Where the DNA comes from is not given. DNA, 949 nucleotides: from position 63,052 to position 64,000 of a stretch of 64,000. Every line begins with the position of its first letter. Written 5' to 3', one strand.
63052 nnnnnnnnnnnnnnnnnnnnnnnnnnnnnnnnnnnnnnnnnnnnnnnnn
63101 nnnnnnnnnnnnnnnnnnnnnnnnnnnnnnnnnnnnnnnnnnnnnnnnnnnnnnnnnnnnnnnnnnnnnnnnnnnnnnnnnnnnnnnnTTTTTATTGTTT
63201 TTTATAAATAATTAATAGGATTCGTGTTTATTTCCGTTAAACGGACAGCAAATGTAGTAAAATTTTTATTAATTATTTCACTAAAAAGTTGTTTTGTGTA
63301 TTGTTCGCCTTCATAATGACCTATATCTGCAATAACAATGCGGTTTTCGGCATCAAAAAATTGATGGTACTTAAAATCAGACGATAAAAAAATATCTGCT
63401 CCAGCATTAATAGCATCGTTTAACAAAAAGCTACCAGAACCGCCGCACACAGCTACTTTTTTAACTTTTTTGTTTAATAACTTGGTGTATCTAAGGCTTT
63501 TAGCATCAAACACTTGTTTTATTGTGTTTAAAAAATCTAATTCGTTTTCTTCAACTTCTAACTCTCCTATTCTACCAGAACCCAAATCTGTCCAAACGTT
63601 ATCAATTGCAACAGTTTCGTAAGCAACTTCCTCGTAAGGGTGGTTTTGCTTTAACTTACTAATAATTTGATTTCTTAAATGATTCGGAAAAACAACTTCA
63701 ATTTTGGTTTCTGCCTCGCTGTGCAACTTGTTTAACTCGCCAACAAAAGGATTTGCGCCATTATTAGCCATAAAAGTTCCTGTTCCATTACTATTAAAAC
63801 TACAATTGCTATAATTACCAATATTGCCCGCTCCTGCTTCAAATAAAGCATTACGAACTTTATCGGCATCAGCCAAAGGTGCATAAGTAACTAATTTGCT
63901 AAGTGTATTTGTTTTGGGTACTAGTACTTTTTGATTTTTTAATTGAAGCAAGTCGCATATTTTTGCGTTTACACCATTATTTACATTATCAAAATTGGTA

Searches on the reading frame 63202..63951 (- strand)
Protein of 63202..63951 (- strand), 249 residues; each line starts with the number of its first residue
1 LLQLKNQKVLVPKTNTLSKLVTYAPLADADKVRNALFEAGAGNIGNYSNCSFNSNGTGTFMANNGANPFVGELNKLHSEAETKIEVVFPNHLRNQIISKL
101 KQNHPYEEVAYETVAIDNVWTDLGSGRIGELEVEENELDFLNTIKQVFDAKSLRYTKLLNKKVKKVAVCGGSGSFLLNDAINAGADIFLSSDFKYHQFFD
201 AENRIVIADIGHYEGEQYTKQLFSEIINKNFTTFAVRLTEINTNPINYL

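Call 64: find_encoding_contigs(protein=window:63202-63951:-, flank=10000, max_places=3)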
Protein window:63202-63951:- (249 aa): no gene with exactly this product is on record in the collection.

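Call 75: search_protein_families(library=pfam, proteins=[window:63202-63951:-], max_evalue=0.00001)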
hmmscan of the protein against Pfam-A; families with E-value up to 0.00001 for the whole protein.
window:63202-63951:- (249 aa): 1 family
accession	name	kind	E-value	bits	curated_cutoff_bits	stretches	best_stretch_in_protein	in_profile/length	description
PF01784.24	DUF34_NIF3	-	6.1e-31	108.4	23.4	1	83-245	128-256/256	Duf34/NIF3 (NGG1p interacting factor 3)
